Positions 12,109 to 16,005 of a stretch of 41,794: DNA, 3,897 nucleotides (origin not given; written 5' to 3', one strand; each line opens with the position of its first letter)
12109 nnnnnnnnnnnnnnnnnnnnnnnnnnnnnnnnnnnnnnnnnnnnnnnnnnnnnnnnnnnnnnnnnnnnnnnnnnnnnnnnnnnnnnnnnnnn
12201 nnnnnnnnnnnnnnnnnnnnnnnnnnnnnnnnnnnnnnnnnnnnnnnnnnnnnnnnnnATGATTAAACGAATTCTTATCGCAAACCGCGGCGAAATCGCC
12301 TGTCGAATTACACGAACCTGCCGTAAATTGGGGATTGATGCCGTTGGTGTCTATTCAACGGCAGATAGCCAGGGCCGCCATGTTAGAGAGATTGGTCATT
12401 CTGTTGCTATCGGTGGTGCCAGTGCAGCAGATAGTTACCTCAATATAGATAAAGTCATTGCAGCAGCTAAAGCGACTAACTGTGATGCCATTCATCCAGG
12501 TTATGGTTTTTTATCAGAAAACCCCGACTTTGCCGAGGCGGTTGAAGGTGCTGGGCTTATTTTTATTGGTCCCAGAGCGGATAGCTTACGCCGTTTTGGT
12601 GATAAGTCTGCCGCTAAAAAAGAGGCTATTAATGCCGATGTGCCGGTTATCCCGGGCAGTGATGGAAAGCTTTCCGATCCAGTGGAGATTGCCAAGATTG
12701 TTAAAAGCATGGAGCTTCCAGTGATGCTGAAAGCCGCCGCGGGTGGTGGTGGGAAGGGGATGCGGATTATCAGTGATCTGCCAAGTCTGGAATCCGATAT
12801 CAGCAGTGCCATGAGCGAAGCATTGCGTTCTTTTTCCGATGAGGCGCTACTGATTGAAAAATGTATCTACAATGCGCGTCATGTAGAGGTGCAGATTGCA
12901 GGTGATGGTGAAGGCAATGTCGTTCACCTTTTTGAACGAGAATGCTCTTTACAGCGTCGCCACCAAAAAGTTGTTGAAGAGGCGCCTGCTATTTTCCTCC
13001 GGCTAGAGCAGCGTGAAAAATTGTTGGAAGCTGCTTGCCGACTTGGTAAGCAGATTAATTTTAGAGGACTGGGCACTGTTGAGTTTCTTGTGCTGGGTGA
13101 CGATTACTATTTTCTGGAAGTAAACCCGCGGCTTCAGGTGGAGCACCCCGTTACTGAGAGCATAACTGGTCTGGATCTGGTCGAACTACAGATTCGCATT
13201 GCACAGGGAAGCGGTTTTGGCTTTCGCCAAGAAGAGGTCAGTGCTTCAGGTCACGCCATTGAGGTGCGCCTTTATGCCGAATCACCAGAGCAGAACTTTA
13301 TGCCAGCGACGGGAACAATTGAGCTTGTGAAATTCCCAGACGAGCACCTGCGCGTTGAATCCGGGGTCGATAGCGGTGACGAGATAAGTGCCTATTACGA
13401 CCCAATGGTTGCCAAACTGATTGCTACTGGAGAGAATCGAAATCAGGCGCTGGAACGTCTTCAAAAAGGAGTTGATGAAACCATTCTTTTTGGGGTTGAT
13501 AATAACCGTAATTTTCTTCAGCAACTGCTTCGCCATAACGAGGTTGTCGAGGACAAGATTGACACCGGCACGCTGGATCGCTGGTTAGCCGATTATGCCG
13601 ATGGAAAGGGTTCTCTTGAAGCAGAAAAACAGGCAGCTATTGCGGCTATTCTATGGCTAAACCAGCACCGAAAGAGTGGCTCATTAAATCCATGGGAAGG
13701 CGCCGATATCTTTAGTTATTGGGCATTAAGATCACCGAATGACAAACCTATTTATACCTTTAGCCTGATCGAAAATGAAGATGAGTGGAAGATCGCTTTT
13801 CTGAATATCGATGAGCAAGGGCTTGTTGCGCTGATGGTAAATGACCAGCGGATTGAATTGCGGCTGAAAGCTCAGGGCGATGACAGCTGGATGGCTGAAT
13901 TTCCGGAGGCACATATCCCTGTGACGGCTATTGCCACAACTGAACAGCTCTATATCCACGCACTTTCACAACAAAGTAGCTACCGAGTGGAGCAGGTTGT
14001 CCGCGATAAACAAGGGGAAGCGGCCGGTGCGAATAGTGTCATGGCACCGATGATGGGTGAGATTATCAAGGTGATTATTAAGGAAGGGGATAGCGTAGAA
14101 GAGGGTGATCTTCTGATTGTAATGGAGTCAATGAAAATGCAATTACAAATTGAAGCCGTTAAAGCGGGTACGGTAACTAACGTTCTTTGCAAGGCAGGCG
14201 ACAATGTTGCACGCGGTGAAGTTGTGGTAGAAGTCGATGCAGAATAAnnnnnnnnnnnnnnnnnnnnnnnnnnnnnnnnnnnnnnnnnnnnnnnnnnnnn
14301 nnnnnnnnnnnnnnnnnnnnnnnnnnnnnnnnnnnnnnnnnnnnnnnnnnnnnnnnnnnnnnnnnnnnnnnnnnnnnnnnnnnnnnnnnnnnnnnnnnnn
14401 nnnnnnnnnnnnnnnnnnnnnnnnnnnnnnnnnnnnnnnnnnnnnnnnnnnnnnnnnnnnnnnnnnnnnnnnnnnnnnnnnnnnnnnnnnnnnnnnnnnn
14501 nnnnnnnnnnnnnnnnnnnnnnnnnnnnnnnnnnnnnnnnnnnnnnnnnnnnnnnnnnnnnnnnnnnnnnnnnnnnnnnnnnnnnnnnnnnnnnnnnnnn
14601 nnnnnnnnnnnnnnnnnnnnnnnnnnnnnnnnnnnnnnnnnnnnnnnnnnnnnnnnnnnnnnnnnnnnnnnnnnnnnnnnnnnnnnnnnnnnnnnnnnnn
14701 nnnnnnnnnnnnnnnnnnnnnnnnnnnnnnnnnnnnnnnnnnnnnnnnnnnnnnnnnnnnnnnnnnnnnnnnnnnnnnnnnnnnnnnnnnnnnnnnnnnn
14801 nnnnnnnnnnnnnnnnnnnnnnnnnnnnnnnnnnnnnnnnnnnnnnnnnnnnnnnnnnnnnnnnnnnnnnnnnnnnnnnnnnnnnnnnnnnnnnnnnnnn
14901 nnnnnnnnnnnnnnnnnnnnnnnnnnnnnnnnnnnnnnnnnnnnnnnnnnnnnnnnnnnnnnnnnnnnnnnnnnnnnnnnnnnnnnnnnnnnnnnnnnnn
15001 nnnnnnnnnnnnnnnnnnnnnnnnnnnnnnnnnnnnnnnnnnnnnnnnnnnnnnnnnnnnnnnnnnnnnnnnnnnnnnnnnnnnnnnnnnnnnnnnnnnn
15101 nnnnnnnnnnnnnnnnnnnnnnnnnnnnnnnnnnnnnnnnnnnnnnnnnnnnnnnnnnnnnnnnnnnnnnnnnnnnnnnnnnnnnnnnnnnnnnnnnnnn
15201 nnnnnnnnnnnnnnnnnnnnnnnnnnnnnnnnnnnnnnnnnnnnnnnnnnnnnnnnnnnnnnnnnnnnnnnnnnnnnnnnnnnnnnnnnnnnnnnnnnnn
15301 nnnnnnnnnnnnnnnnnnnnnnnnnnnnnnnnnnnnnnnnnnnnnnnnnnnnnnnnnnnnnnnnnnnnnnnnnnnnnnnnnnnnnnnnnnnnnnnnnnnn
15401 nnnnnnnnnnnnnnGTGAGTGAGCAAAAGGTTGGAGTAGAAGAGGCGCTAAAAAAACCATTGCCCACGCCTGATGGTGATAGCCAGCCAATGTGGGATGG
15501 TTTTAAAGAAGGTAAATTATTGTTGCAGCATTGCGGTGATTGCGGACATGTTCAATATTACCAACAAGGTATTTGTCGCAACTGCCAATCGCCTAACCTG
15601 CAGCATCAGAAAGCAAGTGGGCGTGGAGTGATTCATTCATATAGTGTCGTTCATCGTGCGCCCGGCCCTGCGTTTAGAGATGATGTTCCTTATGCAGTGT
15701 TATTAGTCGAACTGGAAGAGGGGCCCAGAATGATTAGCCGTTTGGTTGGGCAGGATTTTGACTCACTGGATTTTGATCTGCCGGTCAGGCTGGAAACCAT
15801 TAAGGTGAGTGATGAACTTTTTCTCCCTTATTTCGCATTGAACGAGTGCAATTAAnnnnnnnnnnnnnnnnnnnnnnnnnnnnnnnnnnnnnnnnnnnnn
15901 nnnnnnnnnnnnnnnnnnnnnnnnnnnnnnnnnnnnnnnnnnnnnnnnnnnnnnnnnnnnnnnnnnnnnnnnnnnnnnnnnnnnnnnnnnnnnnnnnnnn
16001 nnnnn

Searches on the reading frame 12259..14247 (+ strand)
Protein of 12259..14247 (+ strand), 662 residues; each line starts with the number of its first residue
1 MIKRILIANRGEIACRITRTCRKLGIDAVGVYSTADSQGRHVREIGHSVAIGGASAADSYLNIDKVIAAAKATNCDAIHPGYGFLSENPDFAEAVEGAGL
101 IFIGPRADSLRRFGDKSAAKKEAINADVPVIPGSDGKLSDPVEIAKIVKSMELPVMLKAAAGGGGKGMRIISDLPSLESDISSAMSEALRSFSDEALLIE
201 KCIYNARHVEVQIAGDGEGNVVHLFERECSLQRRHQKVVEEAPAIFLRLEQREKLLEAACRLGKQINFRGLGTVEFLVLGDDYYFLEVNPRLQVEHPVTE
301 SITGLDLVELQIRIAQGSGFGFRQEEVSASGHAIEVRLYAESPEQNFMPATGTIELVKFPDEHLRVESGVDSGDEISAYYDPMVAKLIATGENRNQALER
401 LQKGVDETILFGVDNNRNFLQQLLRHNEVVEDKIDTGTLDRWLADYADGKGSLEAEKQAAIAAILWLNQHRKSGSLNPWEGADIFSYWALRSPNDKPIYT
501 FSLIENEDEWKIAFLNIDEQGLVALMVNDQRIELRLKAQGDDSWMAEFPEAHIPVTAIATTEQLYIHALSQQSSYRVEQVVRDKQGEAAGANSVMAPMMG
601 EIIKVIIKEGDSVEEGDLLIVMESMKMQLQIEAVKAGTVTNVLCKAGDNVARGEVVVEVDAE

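Call 6: search_protein_families(library=pfam, proteins=[window:12259-14247:+], max_evalue=0.01)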
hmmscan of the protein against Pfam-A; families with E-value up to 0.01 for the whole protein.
window:12259-14247:+ (662 aa): 9 families
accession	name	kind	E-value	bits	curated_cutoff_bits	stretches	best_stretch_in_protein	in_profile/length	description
PF02786.22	CPSase_L_D2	-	3.9e-65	219.7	19.8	1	115-318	1-206/211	Carbamoyl-phosphate synthase L chain, ATP binding domain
PF00289.28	Biotin_carb_N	-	8.8e-44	148.9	25.5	1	1-109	1-109/110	Biotin carboxylase, N-terminal domain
PF02785.25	Biotin_carb_C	-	5.1e-32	110.6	32.4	1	335-440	1-107/108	Biotin carboxylase C-terminal domain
PF00364.28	Biotin_lipoyl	-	5.9e-17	61.7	22.1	1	594-658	3-72/73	Biotin-requiring enzyme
PF07478.18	Dala_Dala_lig_C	-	2.5e-09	37.4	24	1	144-290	28-174/204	D-ala D-ala ligase C-terminus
PF02222.28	ATP-grasp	-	2.7e-07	30.9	27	1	140-291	18-162/179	ATP-grasp domain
PF02655.19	ATP-grasp_3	-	9.7e-07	29.4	23.2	1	143-293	23-158/160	ATP-grasp domain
PF13533.13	Biotin_lipoyl_2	-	0.00014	22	29.8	0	596-622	5-31/32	Biotin-lipoyl like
PF15632.11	ATPgrasp_Ter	-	0.00053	20.2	29.1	1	244-318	41-111/131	ATP-grasp in the biosynthetic pathway with Ter operon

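Call 9: search_protein_families(library=ncbifam, proteins=[window:12259-14247:+], max_evalue=0.001)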
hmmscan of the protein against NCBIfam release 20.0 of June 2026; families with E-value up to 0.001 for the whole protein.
window:12259-14247:+ (662 aa): 47 families (the best 25 are shown)
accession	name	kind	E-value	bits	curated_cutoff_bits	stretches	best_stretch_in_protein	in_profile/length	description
NF009554.0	PRK12999.1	equivalog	6.6e-172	574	965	2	1-440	4-453/1147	pyruvate carboxylase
TIGR02712.1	urea_carbox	equivalog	1.1e-171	573.1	1303.85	2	3-442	2-442/1201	urea carboxylase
NF006367.0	PRK08591.1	subfamily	9.7e-168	558.5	597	1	1-444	1-446/451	acetyl-CoA carboxylase biotin carboxylase subunit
TIGR01235.1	pyruv_carbox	equivalog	2e-155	519.1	1114.45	2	4-440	1-449/1143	pyruvate carboxylase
NF009471.0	PRK12833.1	equivalog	1.8e-153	511.4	686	1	2-451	5-456/467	acetyl-CoA carboxylase biotin carboxylase subunit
TIGR00514.1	accC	equivalog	5.3e-151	503.5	626.5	1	1-441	1-443/449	acetyl-CoA carboxylase biotin carboxylase subunit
NF006406.0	PRK08654.1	equivalog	1.8e-149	498.5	739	1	1-441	1-442/499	acetyl-CoA carboxylase biotin carboxylase subunit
NF004085.0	PRK05586.1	equivalog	3.2e-144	481.1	723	1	1-442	1-444/448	acetyl-CoA carboxylase biotin carboxylase subunit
NF005525.0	PRK07178.1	equivalog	4.6e-138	460.8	768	1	1-464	1-464/471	acetyl-CoA carboxylase biotin carboxylase subunit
NF006286.0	PRK08462.1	equivalog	3.2e-137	458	740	1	2-441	4-443/445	acetyl-CoA carboxylase biotin carboxylase subunit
NF006287.0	PRK08463.1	equivalog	2.2e-117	392.8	775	1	1-463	1-465/479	acetyl-CoA carboxylase subunit A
NF010643.0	PRK14040.1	subfamily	4.1e-18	65.2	892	1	561-659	496-594/595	oxaloacetate decarboxylase subunit alpha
NF006761.0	PRK09282.1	domain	1.7e-17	63.1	402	1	564-660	491-590/591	pyruvate carboxylase subunit B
NF005117.0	PRK06549.1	equivalog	3.3e-17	63.3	159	1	547-658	17-128/130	acetyl-CoA carboxylase biotin carboxyl carrier protein subunit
TIGR01108.1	oadA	equivalog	1.7e-16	59.8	756.5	1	580-655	511-581/582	sodium-extruding oxaloacetate decarboxylase subunit alpha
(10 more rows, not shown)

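Call 27: search_solved_structures(query=window:12259-14244:+, max_evalue=1e-60)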
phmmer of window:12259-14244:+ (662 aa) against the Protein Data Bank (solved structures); distinct sequences matched with E-value up to 1e-60: 64 (the best 60 are shown).
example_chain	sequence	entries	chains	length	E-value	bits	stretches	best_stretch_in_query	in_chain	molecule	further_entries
3u9s_A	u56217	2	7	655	6.8e-144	484.1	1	2-483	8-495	Methylcrotonyl-CoA carboxylase, alpha-subunit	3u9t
9tps_G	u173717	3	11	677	1.1e-141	476.7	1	1-441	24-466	Biotin carboxylase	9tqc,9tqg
8j4z_E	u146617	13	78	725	8.4e-137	460.6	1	2-660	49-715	Methylcrotonoyl-CoA carboxylase subunit alpha, mitochondrial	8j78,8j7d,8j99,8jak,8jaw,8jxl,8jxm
9yx0_D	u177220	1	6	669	2.6e-136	459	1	4-660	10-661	biotin carboxylase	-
9wkr_A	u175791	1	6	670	4.1e-136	458.4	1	3-659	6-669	Propionyl-CoA carboxylase alpha chain, mitochondrial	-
7ybu_A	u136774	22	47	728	6.1e-136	457.8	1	3-659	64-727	Propionyl-CoA carboxylase alpha chain, mitochondrial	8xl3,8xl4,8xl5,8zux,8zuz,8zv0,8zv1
8zuy_A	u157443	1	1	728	7.2e-135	454.3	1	3-659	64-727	Propionyl-CoA carboxylase alpha chain, mitochondrial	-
6ybp_G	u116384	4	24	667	4.2e-129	435.2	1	1-444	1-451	Propionyl-CoA carboxylase alpha subunit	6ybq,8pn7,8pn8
4qsk_A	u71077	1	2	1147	2.4e-124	419.5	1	2-440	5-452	Pyruvate carboxylase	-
4qsh_A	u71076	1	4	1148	2.4e-124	419.5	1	2-440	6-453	Pyruvate carboxylase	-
4qsl_H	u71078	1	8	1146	2.4e-124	419.5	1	2-440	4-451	Pyruvate carboxylase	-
3n6r_A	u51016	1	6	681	3.1e-124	419.1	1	1-361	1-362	Propionyl-CoA carboxylase, alpha subunit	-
2vpq_A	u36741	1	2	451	9.3e-122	411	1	3-440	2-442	ACETYL-COA CARBOXYLASE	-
3va7_A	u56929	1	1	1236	3.9e-121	408.9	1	3-442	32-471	KLLA0E08119p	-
8f41_I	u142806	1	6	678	7.8e-121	407.9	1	2-657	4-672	3-methylcrotonyl-CoA carboxylase, alpha-subunit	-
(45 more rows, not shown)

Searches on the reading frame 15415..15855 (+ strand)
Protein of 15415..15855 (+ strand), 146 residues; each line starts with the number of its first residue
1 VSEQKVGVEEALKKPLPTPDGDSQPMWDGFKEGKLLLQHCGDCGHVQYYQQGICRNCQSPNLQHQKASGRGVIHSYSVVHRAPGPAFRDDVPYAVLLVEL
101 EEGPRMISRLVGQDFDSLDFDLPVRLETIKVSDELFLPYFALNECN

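Call 6: search_protein_families(library=pfam, proteins=[window:15415-15855:+], max_evalue=0.01)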
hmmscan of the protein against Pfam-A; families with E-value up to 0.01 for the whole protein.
window:15415-15855:+ (146 aa): 2 families
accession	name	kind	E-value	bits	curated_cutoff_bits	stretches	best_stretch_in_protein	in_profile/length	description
PF01796.24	OB_ChsH2_C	-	5.6e-20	71.5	27.1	1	65-127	2-63/65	ChsH2, C-terminal OB-fold domain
PF12172.15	zf-ChsH2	-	2.3e-11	43.7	23.2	1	27-62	1-36/37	ChsH2, rubredoxin-like zinc ribbon domain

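Call 9: search_protein_families(library=ncbifam, proteins=[window:15415-15855:+], max_evalue=0.001)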
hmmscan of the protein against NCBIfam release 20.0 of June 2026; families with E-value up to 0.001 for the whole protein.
window:15415-15855:+ (146 aa): 1 family
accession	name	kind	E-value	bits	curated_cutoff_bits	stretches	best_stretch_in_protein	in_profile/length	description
NF053627.1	BnzsclthlBbsAGT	equivalog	3e-05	24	250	1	38-126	39-123/145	benzoylsuccinyl-CoA thiolase subunit BbsA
